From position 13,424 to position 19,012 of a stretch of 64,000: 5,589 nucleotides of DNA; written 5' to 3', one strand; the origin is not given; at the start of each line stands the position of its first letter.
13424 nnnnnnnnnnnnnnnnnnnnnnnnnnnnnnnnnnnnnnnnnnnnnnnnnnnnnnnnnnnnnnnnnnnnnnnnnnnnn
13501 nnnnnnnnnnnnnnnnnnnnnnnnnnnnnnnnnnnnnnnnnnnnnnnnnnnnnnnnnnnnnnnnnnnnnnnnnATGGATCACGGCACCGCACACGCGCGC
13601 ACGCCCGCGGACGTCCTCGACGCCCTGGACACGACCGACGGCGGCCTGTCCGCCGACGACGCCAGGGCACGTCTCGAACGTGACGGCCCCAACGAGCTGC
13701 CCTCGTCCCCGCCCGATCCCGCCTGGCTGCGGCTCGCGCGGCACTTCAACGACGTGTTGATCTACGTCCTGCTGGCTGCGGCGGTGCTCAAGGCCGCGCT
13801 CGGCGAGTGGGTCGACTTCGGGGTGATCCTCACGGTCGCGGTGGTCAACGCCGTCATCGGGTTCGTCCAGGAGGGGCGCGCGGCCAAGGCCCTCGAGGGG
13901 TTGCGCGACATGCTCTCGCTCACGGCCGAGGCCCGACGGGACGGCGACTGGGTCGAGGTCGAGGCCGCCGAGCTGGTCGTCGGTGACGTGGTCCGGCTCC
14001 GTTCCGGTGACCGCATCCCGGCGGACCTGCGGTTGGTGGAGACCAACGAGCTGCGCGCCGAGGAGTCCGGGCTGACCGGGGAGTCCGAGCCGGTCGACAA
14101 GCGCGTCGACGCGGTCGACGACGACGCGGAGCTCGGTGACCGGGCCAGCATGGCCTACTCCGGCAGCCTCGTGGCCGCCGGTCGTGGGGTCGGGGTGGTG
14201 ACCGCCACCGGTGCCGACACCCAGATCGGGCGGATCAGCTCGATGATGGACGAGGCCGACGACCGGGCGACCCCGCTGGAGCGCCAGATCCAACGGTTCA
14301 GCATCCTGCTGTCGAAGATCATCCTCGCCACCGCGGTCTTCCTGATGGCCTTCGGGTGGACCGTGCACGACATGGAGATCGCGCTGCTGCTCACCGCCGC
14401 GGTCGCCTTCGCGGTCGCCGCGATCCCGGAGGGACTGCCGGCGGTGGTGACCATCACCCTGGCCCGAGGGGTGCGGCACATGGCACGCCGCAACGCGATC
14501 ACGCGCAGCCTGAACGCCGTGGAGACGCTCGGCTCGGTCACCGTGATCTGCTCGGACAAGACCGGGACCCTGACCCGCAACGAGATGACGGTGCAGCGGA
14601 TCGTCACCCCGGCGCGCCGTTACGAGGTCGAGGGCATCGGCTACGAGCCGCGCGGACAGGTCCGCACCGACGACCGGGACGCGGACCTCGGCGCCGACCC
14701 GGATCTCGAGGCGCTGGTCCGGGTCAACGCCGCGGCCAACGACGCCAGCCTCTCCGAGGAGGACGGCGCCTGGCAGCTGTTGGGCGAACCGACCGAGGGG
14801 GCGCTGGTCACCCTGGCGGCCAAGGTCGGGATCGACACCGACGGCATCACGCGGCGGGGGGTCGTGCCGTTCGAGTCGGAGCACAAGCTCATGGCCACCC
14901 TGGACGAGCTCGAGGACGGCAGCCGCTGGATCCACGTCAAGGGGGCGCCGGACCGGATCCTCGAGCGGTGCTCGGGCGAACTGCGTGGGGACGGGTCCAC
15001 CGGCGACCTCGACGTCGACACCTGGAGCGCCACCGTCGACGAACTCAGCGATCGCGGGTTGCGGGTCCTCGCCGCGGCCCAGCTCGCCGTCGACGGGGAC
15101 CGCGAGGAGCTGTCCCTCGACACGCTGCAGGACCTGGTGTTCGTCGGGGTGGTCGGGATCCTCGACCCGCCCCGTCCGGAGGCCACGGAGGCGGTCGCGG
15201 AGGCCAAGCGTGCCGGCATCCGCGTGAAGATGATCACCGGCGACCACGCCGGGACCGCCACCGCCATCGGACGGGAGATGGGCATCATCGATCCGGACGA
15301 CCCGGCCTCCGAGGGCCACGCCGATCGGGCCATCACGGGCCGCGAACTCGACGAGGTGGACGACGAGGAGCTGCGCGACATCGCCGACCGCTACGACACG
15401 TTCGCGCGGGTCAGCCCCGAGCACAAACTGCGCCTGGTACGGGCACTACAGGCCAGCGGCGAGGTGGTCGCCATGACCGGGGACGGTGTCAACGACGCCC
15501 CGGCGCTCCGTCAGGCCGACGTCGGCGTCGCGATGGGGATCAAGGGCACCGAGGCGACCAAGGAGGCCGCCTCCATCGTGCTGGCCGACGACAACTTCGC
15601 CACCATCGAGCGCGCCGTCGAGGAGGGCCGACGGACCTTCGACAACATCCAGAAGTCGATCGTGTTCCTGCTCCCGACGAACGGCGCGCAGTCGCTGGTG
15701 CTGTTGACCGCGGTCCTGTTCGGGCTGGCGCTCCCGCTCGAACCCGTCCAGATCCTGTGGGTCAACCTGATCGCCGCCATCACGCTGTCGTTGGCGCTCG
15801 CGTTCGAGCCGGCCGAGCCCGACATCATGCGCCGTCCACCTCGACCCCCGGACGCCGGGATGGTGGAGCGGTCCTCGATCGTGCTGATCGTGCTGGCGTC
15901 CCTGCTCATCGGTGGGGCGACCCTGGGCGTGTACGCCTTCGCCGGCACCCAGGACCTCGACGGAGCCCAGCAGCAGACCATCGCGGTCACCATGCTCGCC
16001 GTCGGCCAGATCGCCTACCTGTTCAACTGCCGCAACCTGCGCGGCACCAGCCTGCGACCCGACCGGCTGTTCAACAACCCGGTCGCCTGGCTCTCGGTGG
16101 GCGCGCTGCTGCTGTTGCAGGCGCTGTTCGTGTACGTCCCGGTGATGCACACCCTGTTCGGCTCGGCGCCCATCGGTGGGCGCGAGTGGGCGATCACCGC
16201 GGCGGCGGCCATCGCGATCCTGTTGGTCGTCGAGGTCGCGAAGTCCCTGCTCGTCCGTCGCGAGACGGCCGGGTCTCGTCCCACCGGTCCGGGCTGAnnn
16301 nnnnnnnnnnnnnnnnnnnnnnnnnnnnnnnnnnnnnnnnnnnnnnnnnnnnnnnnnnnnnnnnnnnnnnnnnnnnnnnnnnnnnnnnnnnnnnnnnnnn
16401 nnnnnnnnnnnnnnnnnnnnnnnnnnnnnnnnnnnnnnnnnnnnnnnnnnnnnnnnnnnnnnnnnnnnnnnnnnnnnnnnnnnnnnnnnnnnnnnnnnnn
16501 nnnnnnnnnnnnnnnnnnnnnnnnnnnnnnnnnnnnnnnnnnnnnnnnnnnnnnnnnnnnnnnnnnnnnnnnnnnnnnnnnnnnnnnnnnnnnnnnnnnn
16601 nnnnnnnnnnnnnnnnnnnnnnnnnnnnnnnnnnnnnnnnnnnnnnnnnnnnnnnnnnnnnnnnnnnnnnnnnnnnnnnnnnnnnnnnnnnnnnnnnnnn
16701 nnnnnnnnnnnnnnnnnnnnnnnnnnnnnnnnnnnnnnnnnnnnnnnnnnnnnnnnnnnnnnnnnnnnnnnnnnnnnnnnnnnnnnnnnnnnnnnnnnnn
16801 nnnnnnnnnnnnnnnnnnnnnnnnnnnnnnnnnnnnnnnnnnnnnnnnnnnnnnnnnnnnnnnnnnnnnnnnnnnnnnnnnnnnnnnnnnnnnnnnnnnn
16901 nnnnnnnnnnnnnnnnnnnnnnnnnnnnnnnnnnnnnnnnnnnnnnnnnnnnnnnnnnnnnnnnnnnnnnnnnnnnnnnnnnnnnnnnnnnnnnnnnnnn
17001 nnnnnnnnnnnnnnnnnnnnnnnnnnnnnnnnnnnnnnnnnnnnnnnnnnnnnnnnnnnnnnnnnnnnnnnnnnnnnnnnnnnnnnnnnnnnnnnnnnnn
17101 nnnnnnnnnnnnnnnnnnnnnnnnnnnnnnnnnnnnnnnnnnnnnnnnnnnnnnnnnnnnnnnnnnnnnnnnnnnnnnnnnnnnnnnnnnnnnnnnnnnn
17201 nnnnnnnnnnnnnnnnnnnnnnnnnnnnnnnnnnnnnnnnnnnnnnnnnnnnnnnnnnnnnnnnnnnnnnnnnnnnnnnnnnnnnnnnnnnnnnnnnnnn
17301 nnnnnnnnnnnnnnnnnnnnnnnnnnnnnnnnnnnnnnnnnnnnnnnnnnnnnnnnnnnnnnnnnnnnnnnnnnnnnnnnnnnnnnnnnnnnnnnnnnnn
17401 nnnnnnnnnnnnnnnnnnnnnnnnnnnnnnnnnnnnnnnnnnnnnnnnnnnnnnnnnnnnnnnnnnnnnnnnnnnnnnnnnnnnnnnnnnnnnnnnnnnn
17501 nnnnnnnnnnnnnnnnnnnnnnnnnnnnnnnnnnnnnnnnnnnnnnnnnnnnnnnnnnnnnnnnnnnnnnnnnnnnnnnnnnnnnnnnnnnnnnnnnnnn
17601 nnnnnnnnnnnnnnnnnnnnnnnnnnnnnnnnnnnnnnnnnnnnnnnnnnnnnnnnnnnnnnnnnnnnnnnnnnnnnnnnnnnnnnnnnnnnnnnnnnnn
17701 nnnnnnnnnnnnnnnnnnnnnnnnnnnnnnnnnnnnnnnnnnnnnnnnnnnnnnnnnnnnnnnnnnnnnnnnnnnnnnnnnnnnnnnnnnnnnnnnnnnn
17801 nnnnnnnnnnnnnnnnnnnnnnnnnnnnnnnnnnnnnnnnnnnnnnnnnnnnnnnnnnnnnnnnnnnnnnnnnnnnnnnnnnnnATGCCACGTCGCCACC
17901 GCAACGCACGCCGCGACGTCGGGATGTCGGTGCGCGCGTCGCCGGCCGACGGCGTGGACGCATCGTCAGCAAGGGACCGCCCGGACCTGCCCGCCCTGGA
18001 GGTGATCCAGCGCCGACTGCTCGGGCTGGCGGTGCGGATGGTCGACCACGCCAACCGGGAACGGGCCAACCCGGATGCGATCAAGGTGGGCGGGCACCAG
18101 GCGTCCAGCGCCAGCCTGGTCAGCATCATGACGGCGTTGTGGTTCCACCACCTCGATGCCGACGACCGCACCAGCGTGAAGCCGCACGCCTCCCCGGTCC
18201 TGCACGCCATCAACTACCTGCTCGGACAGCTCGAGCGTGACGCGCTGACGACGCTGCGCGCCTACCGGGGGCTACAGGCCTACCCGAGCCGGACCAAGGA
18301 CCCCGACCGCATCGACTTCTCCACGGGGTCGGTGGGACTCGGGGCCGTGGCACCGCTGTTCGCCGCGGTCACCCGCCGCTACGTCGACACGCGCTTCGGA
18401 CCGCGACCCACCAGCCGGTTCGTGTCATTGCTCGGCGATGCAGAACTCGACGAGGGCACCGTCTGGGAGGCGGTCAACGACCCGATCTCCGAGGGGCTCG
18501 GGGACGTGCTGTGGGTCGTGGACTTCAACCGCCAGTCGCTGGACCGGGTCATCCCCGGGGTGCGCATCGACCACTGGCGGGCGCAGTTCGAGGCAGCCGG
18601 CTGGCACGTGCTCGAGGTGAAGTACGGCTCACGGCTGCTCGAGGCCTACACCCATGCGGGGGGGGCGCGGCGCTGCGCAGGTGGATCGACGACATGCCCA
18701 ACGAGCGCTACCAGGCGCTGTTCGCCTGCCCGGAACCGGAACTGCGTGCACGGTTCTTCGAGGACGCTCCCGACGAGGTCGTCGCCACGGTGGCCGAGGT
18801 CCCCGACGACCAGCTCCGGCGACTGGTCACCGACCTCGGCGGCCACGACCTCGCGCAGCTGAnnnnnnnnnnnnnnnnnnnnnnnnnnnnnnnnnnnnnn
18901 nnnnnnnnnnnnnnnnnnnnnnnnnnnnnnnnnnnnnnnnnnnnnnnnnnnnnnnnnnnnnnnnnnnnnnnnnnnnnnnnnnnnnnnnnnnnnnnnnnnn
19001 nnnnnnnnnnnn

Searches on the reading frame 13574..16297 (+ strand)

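Call 23: search_protein_families(library=pfam, proteins=[window:13574-16297:+], max_evalue=0.001)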
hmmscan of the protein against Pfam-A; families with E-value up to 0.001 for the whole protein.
window:13574-16297:+ (907 aa): 6 families
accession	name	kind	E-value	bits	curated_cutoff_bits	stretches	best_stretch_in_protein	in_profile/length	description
PF00122.25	E1-E2_ATPase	-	2.4e-50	171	28.1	1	114-306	3-181/181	E1-E2 ATPase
PF00689.26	Cation_ATPase_C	-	1.4e-47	162.2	27.3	1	720-891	2-174/175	Cation transporting ATPase, C-terminus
PF00702.32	Hydrolase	-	3.7e-20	73.6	26.4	1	323-649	2-191/191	haloacid dehalogenase-like hydrolase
PF00690.31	Cation_ATPase_N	-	2.5e-17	62.7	20.4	1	7-72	2-68/69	Cation transporter/ATPase, N-terminus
PF13246.12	Cation_ATPase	-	4.4e-17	62.3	21.7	1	387-467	2-89/91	Cation transport ATPase (P-type)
PF08282.18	Hydrolase_3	-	0.00019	21.7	20.9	1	621-675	195-248/255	haloacid dehalogenase-like hydrolase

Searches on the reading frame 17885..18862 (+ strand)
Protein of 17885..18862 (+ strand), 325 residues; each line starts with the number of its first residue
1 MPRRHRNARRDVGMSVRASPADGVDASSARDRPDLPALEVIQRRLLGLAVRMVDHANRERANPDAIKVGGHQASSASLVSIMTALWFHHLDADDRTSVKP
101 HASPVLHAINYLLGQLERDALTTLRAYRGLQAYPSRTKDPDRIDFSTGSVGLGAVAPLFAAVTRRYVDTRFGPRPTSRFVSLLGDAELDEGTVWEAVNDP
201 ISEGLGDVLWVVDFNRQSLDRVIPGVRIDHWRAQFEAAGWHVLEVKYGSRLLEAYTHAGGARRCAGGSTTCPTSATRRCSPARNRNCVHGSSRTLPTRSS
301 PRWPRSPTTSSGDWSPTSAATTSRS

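Call 23: search_protein_families(library=pfam, proteins=[window:17885-18862:+], max_evalue=0.001)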
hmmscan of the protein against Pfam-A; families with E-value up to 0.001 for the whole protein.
window:17885-18862:+ (325 aa): 2 families
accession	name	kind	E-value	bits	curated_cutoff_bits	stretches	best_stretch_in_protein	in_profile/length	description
PF00456.26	Transketolase_N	-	9.7e-10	38.4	22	1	99-251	62-219/334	Transketolase, thiamine diphosphate binding domain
PF13292.11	DXP_synthase_N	-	0.00019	21.2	21.2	1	68-224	36-180/274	1-deoxy-D-xylulose-5-phosphate synthase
